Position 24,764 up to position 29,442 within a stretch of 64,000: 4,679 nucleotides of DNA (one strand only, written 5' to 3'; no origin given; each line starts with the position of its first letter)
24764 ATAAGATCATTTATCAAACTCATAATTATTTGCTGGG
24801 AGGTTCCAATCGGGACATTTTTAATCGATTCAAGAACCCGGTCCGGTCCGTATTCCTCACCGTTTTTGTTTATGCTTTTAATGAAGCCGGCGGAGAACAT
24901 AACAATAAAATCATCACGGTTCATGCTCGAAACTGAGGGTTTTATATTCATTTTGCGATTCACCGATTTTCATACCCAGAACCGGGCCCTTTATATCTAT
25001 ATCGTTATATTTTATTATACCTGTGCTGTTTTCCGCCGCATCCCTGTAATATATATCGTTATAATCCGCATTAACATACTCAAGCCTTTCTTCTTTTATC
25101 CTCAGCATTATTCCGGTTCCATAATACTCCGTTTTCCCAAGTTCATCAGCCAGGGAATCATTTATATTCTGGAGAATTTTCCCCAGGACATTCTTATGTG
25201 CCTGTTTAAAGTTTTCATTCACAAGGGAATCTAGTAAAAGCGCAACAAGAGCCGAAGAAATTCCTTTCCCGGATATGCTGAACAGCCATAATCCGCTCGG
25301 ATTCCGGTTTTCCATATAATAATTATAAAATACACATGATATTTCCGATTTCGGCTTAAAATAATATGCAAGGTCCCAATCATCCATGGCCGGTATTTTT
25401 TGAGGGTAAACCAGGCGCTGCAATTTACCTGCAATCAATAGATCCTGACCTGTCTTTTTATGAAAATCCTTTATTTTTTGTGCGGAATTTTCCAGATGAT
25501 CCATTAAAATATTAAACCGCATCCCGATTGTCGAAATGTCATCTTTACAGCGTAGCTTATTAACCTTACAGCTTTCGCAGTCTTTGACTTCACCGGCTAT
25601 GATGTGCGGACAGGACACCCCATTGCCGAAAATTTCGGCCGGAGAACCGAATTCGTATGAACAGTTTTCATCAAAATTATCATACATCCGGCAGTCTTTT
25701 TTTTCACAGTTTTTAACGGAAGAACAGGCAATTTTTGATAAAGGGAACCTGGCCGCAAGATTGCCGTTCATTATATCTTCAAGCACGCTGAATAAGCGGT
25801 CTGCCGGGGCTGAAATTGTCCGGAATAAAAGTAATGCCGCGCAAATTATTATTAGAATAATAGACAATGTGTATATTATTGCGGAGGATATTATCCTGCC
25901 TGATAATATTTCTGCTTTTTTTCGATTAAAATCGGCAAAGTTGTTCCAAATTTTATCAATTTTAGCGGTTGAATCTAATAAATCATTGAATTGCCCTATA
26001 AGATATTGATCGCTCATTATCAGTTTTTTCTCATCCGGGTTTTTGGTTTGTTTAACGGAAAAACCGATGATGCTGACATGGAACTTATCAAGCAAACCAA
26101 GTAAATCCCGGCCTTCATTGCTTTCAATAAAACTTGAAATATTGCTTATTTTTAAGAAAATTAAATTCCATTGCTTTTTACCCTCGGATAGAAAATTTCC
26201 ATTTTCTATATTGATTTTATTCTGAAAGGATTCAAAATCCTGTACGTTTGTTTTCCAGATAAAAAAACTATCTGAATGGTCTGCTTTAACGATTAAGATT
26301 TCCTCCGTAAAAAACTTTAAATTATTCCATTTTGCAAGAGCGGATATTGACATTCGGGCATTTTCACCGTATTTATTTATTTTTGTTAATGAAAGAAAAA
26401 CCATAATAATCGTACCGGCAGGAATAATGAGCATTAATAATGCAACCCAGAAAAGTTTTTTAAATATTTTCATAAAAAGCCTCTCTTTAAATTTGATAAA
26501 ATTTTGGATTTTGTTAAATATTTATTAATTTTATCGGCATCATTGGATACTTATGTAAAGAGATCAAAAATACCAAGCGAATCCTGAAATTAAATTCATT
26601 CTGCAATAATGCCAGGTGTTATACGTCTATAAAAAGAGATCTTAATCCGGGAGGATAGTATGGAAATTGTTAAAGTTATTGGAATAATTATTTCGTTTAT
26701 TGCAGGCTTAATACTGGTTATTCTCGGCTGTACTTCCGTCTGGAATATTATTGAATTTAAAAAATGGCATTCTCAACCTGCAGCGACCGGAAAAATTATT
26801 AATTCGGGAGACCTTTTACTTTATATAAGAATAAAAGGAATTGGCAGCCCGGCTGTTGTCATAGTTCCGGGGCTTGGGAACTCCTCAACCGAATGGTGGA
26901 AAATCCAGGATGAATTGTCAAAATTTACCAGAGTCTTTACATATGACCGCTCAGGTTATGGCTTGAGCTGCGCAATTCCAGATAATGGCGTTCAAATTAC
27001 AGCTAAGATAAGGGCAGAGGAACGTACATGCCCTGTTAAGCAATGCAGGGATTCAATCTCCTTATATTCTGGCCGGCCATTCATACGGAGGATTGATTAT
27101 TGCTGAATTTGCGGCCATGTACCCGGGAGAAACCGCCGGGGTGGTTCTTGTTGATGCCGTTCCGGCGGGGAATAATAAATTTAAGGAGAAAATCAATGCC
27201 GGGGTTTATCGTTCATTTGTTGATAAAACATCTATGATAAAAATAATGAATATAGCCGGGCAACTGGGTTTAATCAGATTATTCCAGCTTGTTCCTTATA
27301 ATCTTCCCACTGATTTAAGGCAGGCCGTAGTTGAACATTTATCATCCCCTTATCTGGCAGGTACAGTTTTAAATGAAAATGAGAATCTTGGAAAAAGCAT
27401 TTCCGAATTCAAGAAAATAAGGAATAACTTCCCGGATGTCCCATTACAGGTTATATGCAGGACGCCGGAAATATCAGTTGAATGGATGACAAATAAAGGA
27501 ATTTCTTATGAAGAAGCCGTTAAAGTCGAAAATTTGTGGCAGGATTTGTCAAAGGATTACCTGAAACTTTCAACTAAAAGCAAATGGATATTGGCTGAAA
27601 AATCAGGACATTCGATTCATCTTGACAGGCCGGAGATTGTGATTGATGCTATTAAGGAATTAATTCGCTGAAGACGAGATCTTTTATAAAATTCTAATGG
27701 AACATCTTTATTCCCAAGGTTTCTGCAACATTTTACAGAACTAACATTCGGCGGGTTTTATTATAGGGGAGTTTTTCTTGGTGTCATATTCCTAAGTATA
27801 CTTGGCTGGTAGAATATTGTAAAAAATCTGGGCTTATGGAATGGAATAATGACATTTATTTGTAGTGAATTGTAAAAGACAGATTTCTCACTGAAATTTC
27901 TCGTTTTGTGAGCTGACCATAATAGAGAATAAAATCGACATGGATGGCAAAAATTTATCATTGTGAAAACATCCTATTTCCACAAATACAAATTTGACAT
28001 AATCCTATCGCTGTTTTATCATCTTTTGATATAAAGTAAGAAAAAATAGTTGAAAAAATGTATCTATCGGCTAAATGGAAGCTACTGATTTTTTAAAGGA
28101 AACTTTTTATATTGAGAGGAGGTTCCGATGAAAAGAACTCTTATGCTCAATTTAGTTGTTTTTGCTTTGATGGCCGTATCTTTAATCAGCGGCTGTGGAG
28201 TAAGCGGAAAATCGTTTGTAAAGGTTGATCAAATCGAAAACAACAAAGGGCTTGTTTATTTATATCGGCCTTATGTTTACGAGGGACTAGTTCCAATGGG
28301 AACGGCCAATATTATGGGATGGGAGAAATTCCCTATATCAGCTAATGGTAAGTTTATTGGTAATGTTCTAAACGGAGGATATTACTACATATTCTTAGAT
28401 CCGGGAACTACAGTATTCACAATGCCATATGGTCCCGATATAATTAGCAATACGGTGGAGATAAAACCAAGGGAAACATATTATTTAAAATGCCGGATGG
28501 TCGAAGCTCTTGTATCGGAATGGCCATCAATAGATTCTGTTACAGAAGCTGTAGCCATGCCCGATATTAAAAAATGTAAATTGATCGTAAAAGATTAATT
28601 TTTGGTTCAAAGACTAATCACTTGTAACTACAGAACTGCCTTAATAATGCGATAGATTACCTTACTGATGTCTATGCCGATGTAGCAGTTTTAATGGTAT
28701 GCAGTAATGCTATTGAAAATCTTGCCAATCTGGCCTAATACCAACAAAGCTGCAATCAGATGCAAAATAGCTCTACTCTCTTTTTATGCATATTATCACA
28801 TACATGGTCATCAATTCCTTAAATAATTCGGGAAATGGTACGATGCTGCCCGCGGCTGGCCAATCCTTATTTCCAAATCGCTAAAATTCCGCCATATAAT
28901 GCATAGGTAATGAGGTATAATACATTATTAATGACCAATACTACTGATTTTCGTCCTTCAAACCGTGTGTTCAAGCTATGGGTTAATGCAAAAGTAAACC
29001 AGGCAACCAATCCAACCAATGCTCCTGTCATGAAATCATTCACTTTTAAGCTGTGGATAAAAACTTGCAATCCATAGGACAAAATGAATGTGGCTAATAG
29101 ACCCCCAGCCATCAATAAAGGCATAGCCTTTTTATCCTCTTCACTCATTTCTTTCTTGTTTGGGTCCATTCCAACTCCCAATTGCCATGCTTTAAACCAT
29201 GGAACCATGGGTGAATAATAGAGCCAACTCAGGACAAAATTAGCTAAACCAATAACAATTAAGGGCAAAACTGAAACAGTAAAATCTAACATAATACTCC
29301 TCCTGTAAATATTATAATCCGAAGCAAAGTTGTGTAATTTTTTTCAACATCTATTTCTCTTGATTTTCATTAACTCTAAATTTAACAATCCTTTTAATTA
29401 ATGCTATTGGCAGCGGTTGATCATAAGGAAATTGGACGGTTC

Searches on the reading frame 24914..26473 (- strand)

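Call 54: search_protein_families(library=pfam, proteins=[window:24914-26473:-], max_evalue=0.001)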
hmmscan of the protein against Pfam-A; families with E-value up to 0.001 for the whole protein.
window:24914-26473:- (519 aa): 1 family
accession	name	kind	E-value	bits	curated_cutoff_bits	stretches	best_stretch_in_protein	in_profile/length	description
PF07228.17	SpoIIE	-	6.5e-06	26.6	25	1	400-514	12-117/192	Stage II sporulation protein E (SpoIIE)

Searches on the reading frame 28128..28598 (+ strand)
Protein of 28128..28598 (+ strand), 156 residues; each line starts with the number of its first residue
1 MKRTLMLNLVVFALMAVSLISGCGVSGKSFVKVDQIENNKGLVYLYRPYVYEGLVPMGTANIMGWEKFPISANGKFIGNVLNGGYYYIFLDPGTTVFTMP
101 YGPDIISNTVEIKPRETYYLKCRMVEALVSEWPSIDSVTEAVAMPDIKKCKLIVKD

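Call 54: search_protein_families(library=pfam, proteins=[window:28128-28598:+], max_evalue=0.001)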
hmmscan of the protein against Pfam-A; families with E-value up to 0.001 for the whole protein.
window:28128-28598:+ (156 aa): 1 family
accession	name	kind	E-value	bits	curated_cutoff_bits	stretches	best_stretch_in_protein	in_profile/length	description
PF11008.14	DUF2846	-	2.3e-08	34.4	34.3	1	37-126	1-82/92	Protein of unknown function (DUF2846)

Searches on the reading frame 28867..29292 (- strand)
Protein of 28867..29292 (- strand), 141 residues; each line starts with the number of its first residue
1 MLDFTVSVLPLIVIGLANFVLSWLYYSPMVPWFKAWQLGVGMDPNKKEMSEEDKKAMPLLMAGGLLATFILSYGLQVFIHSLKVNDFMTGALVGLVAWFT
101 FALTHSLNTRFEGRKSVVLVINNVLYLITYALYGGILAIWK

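Call 54: search_protein_families(library=pfam, proteins=[window:28867-29292:-], max_evalue=0.001)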
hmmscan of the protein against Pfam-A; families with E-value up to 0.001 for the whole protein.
window:28867-29292:- (141 aa): 1 family
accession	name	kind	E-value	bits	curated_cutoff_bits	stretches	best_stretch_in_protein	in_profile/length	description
PF08570.15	DUF1761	-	1.3e-16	61.4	31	1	10-137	2-122/123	Protein of unknown function (DUF1761)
